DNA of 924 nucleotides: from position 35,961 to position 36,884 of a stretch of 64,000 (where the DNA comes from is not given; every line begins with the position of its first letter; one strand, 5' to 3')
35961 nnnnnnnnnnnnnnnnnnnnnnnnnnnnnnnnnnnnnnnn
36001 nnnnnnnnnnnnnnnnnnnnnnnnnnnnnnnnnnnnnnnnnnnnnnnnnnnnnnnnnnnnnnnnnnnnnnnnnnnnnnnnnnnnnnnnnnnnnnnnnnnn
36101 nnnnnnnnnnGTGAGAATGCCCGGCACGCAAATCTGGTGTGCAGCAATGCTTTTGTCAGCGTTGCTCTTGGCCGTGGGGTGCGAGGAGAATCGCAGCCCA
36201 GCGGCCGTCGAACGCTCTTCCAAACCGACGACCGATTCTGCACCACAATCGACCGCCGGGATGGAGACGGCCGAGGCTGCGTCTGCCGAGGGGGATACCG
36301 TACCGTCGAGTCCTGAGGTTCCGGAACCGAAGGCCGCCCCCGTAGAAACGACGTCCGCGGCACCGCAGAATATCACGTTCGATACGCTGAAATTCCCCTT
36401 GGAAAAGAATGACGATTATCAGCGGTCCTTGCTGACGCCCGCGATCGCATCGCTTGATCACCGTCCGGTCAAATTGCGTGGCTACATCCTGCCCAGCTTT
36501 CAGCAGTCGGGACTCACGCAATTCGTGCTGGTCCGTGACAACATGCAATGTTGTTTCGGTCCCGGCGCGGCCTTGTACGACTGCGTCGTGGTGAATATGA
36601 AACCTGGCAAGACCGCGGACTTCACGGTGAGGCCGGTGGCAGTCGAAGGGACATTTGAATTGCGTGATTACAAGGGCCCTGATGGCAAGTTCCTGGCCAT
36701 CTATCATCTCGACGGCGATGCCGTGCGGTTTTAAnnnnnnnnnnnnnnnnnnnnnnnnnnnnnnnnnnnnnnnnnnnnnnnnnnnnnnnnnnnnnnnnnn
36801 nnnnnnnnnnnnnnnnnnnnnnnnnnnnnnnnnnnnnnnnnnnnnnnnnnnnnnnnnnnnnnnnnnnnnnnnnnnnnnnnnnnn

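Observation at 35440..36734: Tandem DUF3299-like C-C-motif proteins, one TM-anchored and one lipoprotein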

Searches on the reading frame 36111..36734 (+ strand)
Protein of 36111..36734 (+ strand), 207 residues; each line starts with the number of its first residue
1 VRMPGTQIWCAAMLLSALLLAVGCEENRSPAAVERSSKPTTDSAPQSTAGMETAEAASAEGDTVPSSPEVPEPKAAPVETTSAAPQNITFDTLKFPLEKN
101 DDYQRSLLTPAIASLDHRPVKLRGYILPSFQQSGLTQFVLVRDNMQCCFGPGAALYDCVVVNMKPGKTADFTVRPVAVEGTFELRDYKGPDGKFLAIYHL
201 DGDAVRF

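Call 6: search_protein_families(library=pfam, proteins=[window:36111-36734:+], max_evalue=0.1)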
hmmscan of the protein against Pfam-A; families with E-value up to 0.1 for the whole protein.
window:36111-36734:+ (207 aa): 1 family
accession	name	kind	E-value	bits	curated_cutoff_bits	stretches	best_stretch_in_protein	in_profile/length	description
PF11736.14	DUF3299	-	1.7e-05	25.4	22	1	102-203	33-135/139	Protein of unknown function (DUF3299)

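Call 7: search_protein_families(library=ncbifam, proteins=[window:36111-36734:+], max_evalue=0.1)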
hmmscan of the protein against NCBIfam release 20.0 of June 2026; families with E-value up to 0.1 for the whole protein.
window:36111-36734:+ (207 aa): 2 families
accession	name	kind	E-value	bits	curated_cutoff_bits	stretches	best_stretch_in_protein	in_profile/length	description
TIGR03943.1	TIGR03943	equivalog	0.038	13.4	88.8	1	77-149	108-163/221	TIGR03943 family putative permease subunit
NF037948.1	signal_int_SinM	equivalog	0.085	12.2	250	0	14-88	5-83/387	signal integration modulator SinM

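Call 8: search_solved_structures(query=window:36111-36731:+, max_evalue=10, show_alignments=2)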
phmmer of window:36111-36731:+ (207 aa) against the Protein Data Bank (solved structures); distinct sequences matched with E-value up to 10: 8.
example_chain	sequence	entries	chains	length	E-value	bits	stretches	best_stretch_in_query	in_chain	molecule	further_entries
4hsp_A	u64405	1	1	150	0.00017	24.9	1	104-186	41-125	hypothetical protein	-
4lhk_A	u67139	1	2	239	0.13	15.4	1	119-198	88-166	Flocculin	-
6x8n_A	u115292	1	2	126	0.42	13.9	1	88-172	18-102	De novo designed ABLE protein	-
9tau_A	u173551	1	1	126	0.48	13.7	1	88-172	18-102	De novo photoenzyme variant ABLE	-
6w6x_A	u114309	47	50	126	0.57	13.4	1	88-172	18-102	De novo designed ABLE protein | De novo designed ABLE | D-ABLE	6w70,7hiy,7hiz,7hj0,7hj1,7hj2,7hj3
4gq7_A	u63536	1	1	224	0.75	13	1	119-194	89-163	Flocculin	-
9tas_A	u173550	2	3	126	1.1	12.5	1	88-172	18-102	De novo photoenzyme photoABLE1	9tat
9taq_A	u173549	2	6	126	1.1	12.5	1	88-172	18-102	De novo photoenzyme variant ABLE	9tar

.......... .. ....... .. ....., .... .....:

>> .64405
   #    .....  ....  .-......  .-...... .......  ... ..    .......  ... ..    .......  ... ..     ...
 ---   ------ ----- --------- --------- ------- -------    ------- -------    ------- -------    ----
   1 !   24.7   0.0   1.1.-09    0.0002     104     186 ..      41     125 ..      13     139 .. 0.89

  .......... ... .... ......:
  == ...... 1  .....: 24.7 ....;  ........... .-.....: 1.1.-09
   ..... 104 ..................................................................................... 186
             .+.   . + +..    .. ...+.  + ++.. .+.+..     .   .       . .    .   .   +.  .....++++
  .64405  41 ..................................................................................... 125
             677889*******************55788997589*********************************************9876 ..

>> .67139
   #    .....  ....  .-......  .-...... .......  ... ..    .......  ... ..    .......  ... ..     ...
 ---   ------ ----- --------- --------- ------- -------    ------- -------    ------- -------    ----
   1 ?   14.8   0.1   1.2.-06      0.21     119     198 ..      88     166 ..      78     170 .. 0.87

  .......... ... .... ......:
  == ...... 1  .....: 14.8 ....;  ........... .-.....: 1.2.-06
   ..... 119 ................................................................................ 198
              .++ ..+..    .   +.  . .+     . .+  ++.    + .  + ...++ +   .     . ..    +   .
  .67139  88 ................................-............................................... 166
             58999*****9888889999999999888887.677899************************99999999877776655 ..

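Call 17: find_homologous_proteins(query=window:36111-36731:+, max_evalue=0.001)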
Query window:36111-36731:+ (207 aa): 2318 proteins with E <= 0.001 among 4121 candidates; the best 120 are listed.
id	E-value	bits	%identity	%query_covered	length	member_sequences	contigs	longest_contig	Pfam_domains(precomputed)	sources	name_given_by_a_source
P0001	1.4e-132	458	100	99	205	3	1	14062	PF11736.15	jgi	jgi:hypothetical protein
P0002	2.9e-100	352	84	94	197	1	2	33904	-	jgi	jgi:hypothetical protein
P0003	2.1e-75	271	87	59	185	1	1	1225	PF11736.15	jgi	jgi:hypothetical protein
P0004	4.3e-75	270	64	91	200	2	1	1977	PF11736.15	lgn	-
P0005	7.0e-75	269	63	98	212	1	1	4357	PF11736.15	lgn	-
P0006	2.5e-72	261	64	95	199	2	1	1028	PF11736.15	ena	-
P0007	4.0e-72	260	63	96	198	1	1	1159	PF11736.15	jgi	jgi:hypothetical protein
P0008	4.5e-72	260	83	63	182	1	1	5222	PF11736.15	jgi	jgi:hypothetical protein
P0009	8.4e-72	259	82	63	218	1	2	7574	PF11736.15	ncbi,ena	-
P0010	1.0e-71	259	65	95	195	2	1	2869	PF11736.15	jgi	-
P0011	1.3e-71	259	63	91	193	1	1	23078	PF11736.15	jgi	jgi:hypothetical protein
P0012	2.2e-71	258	78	66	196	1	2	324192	PF11736.15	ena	-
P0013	2.3e-70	255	59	100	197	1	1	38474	PF11736.15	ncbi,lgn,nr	ncbi:MAG: DUF3299 domain-containing protein [Planctomycetia bacterium]|nr:DUF3299 domain-containing 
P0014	6.1e-70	253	82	60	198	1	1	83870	PF11736.15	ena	-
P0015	2.1e-69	252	65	89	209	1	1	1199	PF11736.15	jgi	jgi:hypothetical protein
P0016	3.9e-69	251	61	91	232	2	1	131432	PF11736.15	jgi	jgi:hypothetical protein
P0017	4.1e-69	251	62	91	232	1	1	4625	PF11736.15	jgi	jgi:hypothetical protein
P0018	2.6e-67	245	58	92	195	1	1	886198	PF11736.15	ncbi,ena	-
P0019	6.7e-63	230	55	96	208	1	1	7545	PF11736.15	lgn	-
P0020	7.5e-59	217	79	59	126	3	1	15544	PF11736.15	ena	-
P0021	6.8e-58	214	69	61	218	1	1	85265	PF11736.15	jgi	jgi:hypothetical protein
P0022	7.6e-58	214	50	94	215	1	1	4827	PF11736.15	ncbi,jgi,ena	jgi:hypothetical protein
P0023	1.2e-57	213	53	94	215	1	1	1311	PF11736.15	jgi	jgi:hypothetical protein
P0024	2.5e-57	212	50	99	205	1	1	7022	PF11736.15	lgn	-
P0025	4.6e-57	211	63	65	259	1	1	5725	PF11736.15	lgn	-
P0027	3.8e-56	208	63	68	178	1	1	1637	PF11736.15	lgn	-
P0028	4.7e-56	208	74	59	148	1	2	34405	PF11736.15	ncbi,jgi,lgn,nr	ncbi:MAG TPA: DUF3299 domain-containing protein [Pirellulales bacterium]|jgi:hypothetical protein|nr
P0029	5.3e-56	208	52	89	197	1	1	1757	PF11736.15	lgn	-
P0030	7.4e-56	207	49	100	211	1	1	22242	PF11736.15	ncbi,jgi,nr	ncbi:MAG TPA: DUF3299 domain-containing protein [Pirellulales bacterium]|jgi:hypothetical protein|nr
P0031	7.8e-56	207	49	94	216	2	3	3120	PF11736.15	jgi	jgi:hypothetical protein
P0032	8.5e-56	207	50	98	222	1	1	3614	PF11736.15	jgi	jgi:hypothetical protein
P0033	1.1e-55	207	48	98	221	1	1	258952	PF11736.15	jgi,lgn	-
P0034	1.3e-55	207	65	58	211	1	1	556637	PF11736.15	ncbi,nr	ncbi:MAG: DUF3299 domain-containing protein [Pirellulales bacterium]|nr:DUF3299 domain-containing pr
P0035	1.3e-55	207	52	91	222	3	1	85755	PF11736.15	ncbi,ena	-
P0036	1.3e-55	207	51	94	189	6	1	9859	PF11736.15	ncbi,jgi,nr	ncbi:MAG TPA: DUF3299 domain-containing protein [Pirellulales bacterium]|jgi:hypothetical protein|nr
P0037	1.4e-55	206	53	88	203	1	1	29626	PF11736.15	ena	-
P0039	2.3e-55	206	52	97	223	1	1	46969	PF11736.15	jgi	jgi:hypothetical protein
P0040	3.0e-55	205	50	95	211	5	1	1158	PF11736.15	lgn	-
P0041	3.0e-55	205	50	100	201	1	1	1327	PF11736.15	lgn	-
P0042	4.7e-55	205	67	58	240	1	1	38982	PF11736.15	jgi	jgi:hypothetical protein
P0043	5.6e-55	204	55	75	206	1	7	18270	PF11736.15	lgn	-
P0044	8.1e-55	204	50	89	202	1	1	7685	PF11736.15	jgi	jgi:hypothetical protein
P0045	8.5e-55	204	66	60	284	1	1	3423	PF11736.15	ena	-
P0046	1.0e-54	204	67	58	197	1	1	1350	PF11736.15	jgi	jgi:hypothetical protein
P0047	1.2e-54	203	49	94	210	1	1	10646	PF11736.15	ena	-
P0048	1.2e-54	203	50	95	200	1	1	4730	PF11736.15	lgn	-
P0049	1.4e-54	203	49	90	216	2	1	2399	PF11736.15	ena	-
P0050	1.7e-54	203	68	60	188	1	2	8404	PF11736.15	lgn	-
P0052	1.7e-54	203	49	98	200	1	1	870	PF11736.15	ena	-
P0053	2.0e-54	203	48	95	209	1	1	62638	PF11736.15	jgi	jgi:hypothetical protein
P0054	2.1e-54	203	50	95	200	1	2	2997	PF11736.15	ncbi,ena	-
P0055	2.2e-54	203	49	93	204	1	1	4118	PF11736.15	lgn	-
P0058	2.8e-54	202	49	97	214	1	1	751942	PF11736.15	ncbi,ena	-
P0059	3.2e-54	202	48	89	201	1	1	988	PF11736.15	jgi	jgi:hypothetical protein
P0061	3.4e-54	202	52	95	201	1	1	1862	PF11736.15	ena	-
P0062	3.6e-54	202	62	68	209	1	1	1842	PF11736.15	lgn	-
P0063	3.6e-54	202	66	58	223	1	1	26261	PF11736.15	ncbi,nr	ncbi:MAG: DUF3299 domain-containing protein [Planctomycetaceae bacterium]|nr:DUF3299 domain-containi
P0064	3.8e-54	202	49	94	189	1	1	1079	PF11736.15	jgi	jgi:hypothetical protein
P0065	3.9e-54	202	47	96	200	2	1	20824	PF11736.15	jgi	jgi:hypothetical protein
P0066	4.0e-54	202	49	95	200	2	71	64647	PF11736.15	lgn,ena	-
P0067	4.0e-54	202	64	58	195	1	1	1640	PF11736.15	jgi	-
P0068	4.6e-54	201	49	95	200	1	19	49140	PF11736.15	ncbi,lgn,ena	-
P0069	4.7e-54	201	49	94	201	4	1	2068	PF11736.15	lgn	-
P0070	5.0e-54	201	49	95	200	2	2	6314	PF11736.15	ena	-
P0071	5.1e-54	201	54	80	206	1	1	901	PF11736.15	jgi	jgi:hypothetical protein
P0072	5.3e-54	201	49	95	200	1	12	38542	PF11736.15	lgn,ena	-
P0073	5.4e-54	201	51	94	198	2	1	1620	PF11736.15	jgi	jgi:hypothetical protein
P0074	5.5e-54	201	49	95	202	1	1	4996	PF11736.15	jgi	jgi:hypothetical protein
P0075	5.5e-54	201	49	96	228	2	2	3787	PF11736.15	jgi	jgi:hypothetical protein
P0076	5.7e-54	201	66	60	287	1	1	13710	PF11736.15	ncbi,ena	-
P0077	5.9e-54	201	49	95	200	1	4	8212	PF11736.15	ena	-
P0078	5.9e-54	201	49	95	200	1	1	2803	PF11736.15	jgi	-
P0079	6.1e-54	201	49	95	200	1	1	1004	PF11736.15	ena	-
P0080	6.8e-54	201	51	99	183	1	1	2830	PF11736.15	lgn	-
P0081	7.0e-54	201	51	95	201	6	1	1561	PF11736.15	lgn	-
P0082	7.4e-54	201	49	95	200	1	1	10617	PF11736.15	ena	-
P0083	7.7e-54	201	51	96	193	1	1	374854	PF11736.15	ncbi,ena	-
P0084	9.5e-54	200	50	95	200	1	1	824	PF11736.15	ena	-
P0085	1.0e-53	200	49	95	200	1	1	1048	PF11736.15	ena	-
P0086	1.0e-53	200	48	89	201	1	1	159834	PF11736.15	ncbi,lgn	-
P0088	1.4e-53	200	49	97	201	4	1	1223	PF11736.15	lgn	-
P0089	1.5e-53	200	49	95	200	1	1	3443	PF11736.15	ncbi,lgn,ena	-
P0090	1.6e-53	200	49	95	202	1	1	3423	PF11736.15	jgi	jgi:hypothetical protein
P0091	1.7e-53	200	63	64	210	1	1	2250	PF11736.15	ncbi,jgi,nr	ncbi:MAG TPA: DUF3299 domain-containing protein [Pirellulales bacterium]|jgi:hypothetical protein|nr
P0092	1.9e-53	199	49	95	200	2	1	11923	PF11736.15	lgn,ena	-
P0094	2.0e-53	199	49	95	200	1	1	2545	PF11736.15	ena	-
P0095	2.2e-53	199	49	93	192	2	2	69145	PF11736.15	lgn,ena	-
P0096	2.2e-53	199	46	97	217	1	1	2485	PF11736.15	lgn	-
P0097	2.3e-53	199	52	99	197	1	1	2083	PF11736.15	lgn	-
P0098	2.3e-53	199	49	94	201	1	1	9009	PF11736.15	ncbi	-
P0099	2.5e-53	199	46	99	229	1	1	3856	PF11736.15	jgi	jgi:hypothetical protein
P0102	2.9e-53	199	49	95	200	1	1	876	PF11736.15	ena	-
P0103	3.0e-53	199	49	95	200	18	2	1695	PF11736.15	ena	-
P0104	3.5e-53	199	55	77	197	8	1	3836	PF11736.15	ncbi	-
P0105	3.7e-53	199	47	96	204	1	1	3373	PF11736.15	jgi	jgi:hypothetical protein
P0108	3.9e-53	198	55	80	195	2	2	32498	PF11736.15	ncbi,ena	-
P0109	5.1e-53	198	49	95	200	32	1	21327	PF11736.15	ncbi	-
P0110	5.1e-53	198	52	87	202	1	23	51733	PF11736.15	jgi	jgi:hypothetical protein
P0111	5.1e-53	198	51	93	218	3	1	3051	PF11736.15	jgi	-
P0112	5.5e-53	198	48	97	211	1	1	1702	PF11736.15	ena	-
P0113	5.8e-53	198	50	89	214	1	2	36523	PF11736.15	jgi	jgi:hypothetical protein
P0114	6.8e-53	198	64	58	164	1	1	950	PF11736.15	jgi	jgi:hypothetical protein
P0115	7.1e-53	198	51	96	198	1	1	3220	PF11736.15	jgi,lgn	jgi:hypothetical protein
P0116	7.8e-53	197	65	58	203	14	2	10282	PF11736.15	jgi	jgi:hypothetical protein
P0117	9.3e-53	197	48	95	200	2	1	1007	PF11736.15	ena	-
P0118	1.0e-52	197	49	95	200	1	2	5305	PF11736.15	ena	-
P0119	1.0e-52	197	46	94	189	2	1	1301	PF11736.15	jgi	jgi:hypothetical protein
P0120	1.1e-52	197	49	95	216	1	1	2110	PF11736.15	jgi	jgi:hypothetical protein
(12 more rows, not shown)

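Call 20: find_related_loci(query=A1, collection=genome_contigs, flank=8000)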
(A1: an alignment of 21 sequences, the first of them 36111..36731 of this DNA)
Query A1 (207 aa) in genome_contigs; peptide patterns used: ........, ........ (x = any residue, [..] = any of these).
600 stretches matched a pattern (row limit reached: there are more); 538 encode a relative of the query (tblastn E <= 1e-3); the best 80 are kept; 80 distinct loci.
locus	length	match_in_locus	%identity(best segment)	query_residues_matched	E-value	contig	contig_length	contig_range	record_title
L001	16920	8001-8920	59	4-207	4e-72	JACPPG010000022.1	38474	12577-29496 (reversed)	MAG: Planctomycetia bacterium isolate NC_groundwater_621_Pr5_B-0.1um_65_48 alan_book_18_scaffold_7146, whole genome shot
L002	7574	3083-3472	82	78-207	8e-72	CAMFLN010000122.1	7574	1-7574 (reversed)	MAG: uncultured Planctomycetaceae bacterium isolate SRR12456171_bin.23_metaWRAP_v1.3_MAG genome assembly, contig: ERZ122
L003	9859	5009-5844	52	17-205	5e-61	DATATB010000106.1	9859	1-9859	MAG TPA_asm: Pirellulales bacterium isolate SMAG_U5535 k141_2900270, whole genome shotgun sequence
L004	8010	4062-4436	66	82-206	5e-59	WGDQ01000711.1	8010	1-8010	MAG: Planctomycetaceae bacterium isolate S146_10 k151_650709, whole genome shotgun sequence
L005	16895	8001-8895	48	2-206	7e-58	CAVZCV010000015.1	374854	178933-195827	MAG: Pirellulales bacterium isolate MFD00822.bin.1.89 genome assembly, contig: contig_46217, whole genome shotgun sequen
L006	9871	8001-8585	49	13-206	2e-57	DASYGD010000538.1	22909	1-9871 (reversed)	MAG TPA_asm: Pirellulales bacterium isolate SMAG_U4204 k141_414010, whole genome shotgun sequence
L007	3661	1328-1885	49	13-206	1e-57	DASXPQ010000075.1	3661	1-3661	MAG TPA_asm: Pirellulales bacterium isolate SMAG_U5412 k141_1947959, whole genome shotgun sequence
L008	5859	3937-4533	50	11-206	6e-57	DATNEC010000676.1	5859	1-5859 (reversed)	MAG TPA_asm: Pirellulales bacterium isolate SMAG_U11258 k141_853949, whole genome shotgun sequence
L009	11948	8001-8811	58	55-206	7e-57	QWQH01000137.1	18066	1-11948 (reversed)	MAG: Planctomycetota bacterium isolate ZH-3NOV15-plancto3 ZH-3NOV15-C3666, whole genome shotgun sequence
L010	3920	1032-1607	50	7-205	1e-56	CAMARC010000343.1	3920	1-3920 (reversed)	MAG: Candidatus Kuenenia stuttgartiensis isolate GH-07nov19-106 genome assembly, contig: GH-07nov19-C55086, whole genome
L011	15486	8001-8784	49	20-206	1e-56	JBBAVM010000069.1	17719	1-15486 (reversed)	MAG: Pirellulales bacterium isolate EUL_323 ctg69-EUL_323, whole genome shotgun sequence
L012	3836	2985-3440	55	47-205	2e-56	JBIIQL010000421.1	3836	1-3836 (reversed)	MAG: Pirellulales bacterium isolate ME2003-07-11_3300042290_group2_bin72 Rohwer_bin1678_scaffold_25861_c1, whole genome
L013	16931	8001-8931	55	47-206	2e-56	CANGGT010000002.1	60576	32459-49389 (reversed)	MAG: Planctomycetaceae bacterium isolate Jr-28jun17-107 genome assembly, contig: Jr-28jun17-C619, whole genome shotgun s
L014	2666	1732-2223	56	43-206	5e-56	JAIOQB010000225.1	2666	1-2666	MAG: Planctomycetia bacterium isolate LakeFargette_0920_ALND_MAG_62_14 LacPavin_0920_ALND_scaffold_232534, whole genome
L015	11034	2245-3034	59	65-206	1e-55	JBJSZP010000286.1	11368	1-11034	MAG: Planctomycetia bacterium isolate samp_4432_VAMB_873 samp_4432_2482264, whole genome shotgun sequence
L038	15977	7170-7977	64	82-205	3e-54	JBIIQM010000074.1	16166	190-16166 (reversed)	MAG: Pirellulales bacterium isolate ME2003-07-11_3300042290_group2_bin81 Rohwer_bin1722_scaffold_1719_c1, whole genome s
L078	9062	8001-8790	61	81-206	6e-52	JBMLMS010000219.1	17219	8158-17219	MAG: Pirellulales bacterium isolate GLSM_20803 NODE_440_length_17219_cov_8.464460, whole genome shotgun sequence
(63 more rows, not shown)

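Call 35: predict_structure(alignment_id=A1)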
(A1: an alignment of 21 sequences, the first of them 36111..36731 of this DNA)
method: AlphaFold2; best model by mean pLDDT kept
length: 207 residues; sequences in the alignment: 21
mean_pLDDT: 73.8   pTM: 0.55
mean pLDDT of the five models: 73.8, 73.2, 72.4, 70.9, 67.5
residues with pLDDT >= 90: 68; 70-90: 53; 50-70: 55; < 50: 31
segments of 3 or more residues with pLDDT < 50: 1-3, 31-44, 49-53
pLDDT, mean of each block of 10 residues (from residue 1): 62 73 55 46 44 48 55 57 86 83 85 95 89 90 69 72 95 94 87 78 94
secondary structure, 60 per line:
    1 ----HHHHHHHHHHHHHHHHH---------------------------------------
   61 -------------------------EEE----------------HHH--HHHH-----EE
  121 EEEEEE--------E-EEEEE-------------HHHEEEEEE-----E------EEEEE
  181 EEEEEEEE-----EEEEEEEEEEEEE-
elements in order: H5-21 E86-88 H110-113 E119-126 E137-141 E158-163 E176-188 E194-206

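Call 54: find_encoding_contigs(protein=P0018, flank=9000, max_places=2)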
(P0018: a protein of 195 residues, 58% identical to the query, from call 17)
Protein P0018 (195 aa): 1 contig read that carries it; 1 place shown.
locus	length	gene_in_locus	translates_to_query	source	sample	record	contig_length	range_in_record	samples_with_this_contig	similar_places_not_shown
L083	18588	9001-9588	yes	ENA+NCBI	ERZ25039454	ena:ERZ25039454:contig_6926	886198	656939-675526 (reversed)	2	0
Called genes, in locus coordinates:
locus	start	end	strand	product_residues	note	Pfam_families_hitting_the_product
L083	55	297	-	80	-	PF00364:Biotin_lipoyl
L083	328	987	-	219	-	PF04055:Radical_SAM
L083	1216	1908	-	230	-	PF21948:LplA-B_cat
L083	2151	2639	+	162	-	PF01668:SmpB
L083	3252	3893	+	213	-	-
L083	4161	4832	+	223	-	PF00005:ABC_tran, PF13304:AAA_21 (faint)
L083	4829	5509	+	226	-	PF12704:MacB_PCD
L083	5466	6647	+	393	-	-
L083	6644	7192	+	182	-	-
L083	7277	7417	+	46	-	-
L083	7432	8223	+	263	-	-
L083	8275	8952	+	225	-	PF13828:DUF4190 (weak)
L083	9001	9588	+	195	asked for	PF11736:DUF3299 (weak)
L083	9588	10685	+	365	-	-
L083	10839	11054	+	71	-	-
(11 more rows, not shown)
